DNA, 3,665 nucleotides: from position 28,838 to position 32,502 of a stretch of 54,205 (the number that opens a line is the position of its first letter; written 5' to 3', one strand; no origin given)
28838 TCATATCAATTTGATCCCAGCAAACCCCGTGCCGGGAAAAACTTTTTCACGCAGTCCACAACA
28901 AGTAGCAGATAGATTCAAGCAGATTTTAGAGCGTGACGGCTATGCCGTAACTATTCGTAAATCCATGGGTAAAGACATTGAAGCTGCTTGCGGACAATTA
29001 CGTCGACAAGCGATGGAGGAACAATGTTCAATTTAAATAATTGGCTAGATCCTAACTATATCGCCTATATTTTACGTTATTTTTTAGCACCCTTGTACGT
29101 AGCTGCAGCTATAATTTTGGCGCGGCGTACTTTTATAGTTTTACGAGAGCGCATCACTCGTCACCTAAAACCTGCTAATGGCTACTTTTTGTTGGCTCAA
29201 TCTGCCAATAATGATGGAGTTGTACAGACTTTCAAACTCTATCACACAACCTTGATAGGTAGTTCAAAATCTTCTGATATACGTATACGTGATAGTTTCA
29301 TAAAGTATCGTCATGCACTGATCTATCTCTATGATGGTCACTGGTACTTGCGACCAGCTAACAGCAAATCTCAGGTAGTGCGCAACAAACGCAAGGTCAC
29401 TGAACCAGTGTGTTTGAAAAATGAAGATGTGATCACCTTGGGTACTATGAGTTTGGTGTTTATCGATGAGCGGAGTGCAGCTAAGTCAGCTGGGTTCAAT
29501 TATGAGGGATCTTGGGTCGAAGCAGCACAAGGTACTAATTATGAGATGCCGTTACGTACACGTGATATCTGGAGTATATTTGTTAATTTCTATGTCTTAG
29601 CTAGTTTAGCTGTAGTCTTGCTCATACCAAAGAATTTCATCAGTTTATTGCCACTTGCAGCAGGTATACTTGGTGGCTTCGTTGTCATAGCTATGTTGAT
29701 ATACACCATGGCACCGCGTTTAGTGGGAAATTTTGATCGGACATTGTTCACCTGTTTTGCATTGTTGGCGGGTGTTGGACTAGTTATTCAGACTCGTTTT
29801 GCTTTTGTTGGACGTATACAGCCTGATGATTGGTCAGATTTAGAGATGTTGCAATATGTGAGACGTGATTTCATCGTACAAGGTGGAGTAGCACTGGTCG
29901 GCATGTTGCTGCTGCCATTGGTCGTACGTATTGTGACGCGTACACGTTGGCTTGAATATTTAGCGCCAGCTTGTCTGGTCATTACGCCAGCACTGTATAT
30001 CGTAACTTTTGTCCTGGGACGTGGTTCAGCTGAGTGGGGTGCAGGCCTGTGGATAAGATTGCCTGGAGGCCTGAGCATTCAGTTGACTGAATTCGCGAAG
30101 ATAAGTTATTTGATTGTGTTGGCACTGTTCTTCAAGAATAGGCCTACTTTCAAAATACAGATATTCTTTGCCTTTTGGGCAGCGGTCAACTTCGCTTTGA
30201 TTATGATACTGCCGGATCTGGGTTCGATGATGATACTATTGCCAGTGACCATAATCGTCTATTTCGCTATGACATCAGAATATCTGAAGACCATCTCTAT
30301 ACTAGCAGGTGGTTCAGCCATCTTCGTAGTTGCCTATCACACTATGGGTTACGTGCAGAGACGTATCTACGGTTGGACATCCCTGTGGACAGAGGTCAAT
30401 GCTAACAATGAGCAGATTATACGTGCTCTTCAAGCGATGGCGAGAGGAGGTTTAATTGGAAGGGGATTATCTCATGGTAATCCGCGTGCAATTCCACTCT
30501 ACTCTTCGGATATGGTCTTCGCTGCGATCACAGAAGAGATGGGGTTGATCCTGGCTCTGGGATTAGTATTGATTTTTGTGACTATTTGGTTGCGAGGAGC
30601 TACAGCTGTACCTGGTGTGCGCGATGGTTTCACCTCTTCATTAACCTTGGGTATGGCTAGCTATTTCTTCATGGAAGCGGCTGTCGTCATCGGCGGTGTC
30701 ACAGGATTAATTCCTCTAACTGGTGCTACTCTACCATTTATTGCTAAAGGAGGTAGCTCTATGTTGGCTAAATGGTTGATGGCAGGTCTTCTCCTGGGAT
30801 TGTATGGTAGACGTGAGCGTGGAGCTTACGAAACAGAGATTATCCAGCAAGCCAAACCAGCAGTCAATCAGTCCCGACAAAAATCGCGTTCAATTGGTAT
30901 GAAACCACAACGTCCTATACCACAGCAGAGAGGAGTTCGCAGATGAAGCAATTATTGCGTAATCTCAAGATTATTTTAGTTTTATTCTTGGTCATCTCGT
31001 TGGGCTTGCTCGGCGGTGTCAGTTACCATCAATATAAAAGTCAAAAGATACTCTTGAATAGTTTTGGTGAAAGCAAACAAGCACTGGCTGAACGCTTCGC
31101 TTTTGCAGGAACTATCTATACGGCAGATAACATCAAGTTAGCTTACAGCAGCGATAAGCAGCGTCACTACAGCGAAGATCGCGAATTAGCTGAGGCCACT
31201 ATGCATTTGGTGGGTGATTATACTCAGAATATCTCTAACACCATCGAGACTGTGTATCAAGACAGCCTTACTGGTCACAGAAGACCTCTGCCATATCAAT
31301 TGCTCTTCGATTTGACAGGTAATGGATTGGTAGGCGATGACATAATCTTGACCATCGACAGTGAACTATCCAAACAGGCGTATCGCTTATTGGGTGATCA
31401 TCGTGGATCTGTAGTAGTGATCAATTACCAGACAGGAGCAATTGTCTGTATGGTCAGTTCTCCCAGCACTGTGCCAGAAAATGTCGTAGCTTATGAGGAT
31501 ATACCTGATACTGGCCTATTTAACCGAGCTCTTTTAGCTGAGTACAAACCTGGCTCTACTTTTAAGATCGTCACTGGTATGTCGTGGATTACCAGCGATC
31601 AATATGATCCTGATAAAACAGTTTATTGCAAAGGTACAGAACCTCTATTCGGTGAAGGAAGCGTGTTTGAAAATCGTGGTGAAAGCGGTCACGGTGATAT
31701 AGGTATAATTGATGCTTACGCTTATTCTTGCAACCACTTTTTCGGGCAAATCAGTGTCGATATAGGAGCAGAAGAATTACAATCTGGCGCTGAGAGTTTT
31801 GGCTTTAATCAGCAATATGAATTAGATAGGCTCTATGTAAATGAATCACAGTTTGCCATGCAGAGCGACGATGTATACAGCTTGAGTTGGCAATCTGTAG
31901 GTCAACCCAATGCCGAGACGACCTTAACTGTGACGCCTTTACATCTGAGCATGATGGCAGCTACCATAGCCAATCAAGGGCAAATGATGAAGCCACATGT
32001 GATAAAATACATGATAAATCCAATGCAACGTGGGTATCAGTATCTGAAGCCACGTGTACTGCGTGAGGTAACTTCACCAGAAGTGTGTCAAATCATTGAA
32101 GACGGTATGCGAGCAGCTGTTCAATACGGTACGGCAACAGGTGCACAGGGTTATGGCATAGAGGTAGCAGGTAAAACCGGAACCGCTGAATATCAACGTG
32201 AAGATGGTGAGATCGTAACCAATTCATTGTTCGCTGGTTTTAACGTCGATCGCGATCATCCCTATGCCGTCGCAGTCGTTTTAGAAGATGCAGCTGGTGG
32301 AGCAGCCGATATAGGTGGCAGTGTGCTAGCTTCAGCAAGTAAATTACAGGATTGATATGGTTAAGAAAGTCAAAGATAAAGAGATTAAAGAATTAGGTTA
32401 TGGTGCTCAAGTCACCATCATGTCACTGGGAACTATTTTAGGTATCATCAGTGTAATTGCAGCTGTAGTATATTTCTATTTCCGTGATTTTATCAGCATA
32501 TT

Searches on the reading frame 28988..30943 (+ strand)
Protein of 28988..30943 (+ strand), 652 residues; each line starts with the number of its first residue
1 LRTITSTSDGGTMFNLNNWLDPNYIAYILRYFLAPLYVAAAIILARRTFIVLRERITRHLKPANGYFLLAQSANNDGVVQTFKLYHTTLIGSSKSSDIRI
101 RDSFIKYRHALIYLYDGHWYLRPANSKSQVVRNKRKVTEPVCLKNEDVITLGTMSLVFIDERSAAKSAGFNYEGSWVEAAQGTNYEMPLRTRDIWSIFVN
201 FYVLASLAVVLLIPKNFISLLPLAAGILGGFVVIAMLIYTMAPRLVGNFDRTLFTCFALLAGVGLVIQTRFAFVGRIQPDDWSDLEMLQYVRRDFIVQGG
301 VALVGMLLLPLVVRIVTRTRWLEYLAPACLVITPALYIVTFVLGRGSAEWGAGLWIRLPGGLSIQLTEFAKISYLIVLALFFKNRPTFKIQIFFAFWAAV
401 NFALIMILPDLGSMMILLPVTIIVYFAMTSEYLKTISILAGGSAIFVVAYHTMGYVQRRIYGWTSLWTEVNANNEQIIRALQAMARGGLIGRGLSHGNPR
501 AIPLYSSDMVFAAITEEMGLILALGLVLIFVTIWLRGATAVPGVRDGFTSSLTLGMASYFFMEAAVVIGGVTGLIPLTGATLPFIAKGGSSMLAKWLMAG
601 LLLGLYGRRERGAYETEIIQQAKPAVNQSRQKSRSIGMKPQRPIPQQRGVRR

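Call 35: search_protein_families(library=pfam, proteins=[window:28988-30943:+], max_evalue=0.01)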
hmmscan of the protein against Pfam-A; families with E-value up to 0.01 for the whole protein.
window:28988-30943:+ (652 aa): 3 families
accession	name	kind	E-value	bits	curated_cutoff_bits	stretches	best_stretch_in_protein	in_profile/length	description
PF01098.24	FTSW_RODA_SPOVE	-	3.6e-48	164.8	26.4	1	253-604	4-349/356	Cell cycle protein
PF00498.31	FHA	-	1.1e-12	48.7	20.7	1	89-152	2-67/67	FHA domain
PF16697.10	Yop-YscD_cpl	-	3.4e-09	37.3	33.2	1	87-160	18-92/94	Inner membrane component of T3SS, cytoplasmic domain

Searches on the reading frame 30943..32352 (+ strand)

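Call 35: search_protein_families(library=pfam, proteins=[window:30943-32352:+], max_evalue=0.01)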
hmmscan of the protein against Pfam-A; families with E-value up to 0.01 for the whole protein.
window:30943-32352:+ (470 aa): 1 family
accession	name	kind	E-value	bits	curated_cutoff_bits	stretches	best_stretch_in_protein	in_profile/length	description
PF00905.27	Transpeptidase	-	1.2e-45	156.5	22.1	1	155-453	1-283/299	Penicillin binding protein transpeptidase domain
